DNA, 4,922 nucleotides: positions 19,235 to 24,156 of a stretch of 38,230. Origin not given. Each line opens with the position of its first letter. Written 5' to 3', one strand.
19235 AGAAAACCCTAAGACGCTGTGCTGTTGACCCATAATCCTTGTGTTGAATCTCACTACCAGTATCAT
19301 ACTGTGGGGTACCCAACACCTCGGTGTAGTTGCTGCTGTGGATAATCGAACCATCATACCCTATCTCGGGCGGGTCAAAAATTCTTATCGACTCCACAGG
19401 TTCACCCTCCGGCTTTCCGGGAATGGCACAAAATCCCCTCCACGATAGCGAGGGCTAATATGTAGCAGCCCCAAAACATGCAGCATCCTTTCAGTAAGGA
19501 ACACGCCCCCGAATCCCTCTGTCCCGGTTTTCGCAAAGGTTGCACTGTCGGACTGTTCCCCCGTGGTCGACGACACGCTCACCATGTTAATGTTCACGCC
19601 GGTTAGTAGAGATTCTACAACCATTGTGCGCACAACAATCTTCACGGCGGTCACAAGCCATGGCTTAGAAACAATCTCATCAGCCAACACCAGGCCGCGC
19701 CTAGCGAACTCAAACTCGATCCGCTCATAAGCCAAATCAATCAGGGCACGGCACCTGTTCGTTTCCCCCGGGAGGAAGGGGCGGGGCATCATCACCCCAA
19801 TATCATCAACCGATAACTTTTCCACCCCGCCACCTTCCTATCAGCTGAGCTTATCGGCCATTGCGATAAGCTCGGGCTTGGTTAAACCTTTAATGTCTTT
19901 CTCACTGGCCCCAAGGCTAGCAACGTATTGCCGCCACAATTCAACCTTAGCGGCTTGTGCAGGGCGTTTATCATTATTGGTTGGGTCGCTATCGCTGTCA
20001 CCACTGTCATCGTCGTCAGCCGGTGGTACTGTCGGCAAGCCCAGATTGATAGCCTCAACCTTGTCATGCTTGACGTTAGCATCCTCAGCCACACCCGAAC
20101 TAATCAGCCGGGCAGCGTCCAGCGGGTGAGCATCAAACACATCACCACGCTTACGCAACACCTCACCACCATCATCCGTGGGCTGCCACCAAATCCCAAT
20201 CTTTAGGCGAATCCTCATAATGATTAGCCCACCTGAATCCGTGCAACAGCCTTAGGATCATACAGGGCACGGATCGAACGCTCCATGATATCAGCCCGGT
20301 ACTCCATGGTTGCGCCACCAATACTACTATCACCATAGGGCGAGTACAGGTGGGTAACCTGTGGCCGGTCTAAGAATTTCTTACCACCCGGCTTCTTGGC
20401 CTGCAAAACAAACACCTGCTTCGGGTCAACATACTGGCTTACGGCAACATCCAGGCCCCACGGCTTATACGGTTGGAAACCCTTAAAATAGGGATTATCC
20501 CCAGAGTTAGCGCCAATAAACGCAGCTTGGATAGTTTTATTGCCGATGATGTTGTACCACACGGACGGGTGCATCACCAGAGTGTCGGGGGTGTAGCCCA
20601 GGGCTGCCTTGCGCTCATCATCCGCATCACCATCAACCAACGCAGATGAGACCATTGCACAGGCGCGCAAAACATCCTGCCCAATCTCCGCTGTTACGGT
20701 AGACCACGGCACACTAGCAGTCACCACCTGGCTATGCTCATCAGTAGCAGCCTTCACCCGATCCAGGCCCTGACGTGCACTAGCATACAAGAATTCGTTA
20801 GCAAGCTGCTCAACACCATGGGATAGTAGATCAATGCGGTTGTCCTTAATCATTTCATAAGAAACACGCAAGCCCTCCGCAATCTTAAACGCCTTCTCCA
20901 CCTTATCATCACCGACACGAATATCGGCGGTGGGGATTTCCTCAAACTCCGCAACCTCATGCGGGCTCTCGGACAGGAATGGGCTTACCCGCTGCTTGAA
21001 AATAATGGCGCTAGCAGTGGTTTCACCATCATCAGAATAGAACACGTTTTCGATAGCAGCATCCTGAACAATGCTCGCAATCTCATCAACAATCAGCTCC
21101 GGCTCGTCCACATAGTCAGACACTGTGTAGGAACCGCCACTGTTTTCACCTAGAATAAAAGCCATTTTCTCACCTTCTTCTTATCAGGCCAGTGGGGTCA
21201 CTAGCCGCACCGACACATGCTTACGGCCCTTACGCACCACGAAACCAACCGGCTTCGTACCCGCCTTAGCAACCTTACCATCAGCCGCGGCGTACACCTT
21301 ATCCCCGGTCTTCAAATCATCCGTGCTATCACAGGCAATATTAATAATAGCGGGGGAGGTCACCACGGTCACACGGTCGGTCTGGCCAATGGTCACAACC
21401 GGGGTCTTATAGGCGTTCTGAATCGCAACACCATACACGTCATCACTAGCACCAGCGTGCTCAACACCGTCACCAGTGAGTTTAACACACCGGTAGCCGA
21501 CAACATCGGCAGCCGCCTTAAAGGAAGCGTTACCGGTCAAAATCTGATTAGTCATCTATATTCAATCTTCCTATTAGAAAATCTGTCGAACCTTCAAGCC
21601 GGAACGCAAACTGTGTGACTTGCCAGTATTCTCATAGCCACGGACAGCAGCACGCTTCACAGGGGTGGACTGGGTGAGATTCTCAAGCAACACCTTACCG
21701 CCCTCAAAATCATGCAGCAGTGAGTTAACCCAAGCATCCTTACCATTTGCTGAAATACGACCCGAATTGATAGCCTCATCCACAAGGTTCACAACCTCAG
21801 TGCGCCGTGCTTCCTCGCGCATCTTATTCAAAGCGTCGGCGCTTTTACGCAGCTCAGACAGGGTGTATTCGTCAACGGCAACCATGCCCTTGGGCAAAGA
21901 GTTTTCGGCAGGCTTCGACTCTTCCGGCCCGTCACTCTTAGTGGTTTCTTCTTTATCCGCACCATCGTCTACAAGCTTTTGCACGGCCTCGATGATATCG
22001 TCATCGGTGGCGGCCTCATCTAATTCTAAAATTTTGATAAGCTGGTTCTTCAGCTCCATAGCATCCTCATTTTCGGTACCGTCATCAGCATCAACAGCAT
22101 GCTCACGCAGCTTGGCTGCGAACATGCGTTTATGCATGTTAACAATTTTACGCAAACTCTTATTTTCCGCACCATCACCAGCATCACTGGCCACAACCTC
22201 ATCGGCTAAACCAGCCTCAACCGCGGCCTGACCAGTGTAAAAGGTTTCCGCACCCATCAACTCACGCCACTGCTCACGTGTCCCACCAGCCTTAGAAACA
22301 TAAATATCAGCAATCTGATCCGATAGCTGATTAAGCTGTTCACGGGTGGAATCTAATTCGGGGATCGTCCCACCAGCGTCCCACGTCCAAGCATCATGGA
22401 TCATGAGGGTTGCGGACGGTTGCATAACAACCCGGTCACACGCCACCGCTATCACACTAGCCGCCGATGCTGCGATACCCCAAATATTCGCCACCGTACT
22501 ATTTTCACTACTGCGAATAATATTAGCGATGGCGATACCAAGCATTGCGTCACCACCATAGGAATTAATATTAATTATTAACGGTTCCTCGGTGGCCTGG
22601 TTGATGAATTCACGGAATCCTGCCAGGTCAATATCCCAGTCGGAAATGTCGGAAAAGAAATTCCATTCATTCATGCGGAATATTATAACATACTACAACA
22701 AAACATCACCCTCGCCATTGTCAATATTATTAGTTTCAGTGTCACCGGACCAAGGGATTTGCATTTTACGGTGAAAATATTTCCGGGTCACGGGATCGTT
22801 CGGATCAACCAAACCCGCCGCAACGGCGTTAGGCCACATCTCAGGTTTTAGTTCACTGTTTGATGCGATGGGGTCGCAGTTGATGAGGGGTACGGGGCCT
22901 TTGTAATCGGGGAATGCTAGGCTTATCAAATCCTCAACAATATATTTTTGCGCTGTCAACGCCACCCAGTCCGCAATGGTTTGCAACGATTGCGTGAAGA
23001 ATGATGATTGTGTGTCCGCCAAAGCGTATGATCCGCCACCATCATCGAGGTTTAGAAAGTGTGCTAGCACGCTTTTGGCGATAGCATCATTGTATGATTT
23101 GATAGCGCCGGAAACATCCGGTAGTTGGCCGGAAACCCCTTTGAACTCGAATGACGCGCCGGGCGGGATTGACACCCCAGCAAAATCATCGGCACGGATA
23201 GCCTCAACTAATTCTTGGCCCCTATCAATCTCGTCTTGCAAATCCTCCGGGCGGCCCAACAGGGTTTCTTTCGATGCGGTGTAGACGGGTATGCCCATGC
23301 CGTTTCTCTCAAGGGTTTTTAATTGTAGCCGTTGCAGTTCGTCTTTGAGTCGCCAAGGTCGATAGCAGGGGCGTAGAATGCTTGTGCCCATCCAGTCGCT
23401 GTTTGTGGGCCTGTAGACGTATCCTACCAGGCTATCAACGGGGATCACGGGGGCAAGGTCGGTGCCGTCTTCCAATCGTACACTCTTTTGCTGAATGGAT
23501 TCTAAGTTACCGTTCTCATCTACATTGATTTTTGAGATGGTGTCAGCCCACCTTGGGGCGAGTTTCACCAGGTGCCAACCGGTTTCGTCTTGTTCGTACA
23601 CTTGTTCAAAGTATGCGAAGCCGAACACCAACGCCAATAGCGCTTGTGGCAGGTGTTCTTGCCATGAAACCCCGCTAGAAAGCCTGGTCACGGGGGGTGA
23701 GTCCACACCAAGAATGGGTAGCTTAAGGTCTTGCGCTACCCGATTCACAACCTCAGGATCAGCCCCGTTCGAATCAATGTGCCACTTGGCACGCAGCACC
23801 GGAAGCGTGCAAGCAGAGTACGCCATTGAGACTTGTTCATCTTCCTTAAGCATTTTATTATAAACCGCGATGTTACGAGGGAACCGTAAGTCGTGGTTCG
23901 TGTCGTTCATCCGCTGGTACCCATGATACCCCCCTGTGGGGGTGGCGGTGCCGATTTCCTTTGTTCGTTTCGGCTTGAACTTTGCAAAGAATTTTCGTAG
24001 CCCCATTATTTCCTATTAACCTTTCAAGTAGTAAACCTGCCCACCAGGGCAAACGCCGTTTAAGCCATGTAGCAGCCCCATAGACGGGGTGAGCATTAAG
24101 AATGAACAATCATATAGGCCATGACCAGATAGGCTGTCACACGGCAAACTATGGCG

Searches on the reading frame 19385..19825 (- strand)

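Call 76: search_protein_families(library=pfam, proteins=[window:19385-19825:-], max_evalue=0.001)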
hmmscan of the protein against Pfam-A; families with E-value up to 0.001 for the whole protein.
window:19385-19825:- (146 aa): 1 family
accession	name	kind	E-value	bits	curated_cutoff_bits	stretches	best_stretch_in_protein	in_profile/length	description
PF09355.15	Phage_Gp19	-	1.8e-11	44.9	22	1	14-127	2-110/116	Phage protein Gp19/Gp15/Gp42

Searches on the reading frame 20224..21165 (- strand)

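Call 75: search_protein_families(library=pfam, proteins=[window:20224-21165:-], max_evalue=0.001)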
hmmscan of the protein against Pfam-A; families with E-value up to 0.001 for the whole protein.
window:20224-21165:- (313 aa): 1 family
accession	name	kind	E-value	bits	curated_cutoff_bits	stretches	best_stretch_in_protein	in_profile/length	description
PF25209.1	Phage_capsid_4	-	1.1e-07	32.9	27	1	55-250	33-200/262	Phage capsid protein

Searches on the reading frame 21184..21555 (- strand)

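Call 76: search_protein_families(library=pfam, proteins=[window:21184-21555:-], max_evalue=0.001)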
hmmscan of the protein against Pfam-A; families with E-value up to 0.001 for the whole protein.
window:21184-21555:- (123 aa): 2 families
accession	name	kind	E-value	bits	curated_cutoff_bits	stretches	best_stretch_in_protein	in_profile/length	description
PF22758.2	Phage_cement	-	0.00015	22.3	27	1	14-108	31-132/146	Structural cement protein (E217 gp24/Pam3 gp6)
PF23982.2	XM1_gp53_minor_capsid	-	0.00081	19.7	27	0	19-106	39-134/154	XM1 gp53 minor capsid protein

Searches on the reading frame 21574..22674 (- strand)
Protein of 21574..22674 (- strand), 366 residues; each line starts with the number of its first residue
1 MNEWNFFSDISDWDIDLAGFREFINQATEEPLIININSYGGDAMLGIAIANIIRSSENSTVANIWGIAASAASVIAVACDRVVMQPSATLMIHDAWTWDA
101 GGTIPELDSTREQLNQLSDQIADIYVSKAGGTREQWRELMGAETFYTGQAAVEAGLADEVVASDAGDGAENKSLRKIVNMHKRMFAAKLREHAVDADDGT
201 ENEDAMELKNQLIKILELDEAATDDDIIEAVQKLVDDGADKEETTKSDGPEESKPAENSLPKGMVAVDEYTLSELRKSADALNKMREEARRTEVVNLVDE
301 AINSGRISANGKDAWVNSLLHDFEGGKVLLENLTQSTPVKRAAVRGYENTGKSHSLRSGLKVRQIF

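Call 75: search_protein_families(library=pfam, proteins=[window:21574-22674:-], max_evalue=0.001)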
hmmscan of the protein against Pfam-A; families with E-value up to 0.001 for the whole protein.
window:21574-22674:- (366 aa): 4 families
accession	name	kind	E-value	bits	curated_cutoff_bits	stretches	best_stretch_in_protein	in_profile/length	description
PF00574.28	CLP_protease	-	6.4e-22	78.7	20.2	1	26-163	43-181/182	Clp protease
PF10123.14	Mu-like_Pro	-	1.8e-10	41.3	25.2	1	187-343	133-293/330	Mu-like prophage I protein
PF25145.1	NfeD1b_N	-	1.1e-05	25.5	40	1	29-90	31-92/189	NfeD1b, N-terminal domain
PF01343.23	Peptidase_S49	-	0.00023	21.6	24.9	0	108-164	82-141/154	Peptidase family S49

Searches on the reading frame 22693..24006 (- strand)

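Call 75: search_protein_families(library=pfam, proteins=[window:22693-24006:-], max_evalue=0.001)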
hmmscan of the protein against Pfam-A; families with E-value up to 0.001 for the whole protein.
window:22693-24006:- (437 aa): 2 families
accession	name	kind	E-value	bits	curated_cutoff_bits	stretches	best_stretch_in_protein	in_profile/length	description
PF06074.18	Portal_Mu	-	4e-48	164.9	23.9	1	47-417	2-336/336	Portal protein of Mu bacteriophage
PF21919.2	P23-45_portal_barrel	-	5.1e-07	29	27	1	45-329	55-328/448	Phage P23-45 portal protein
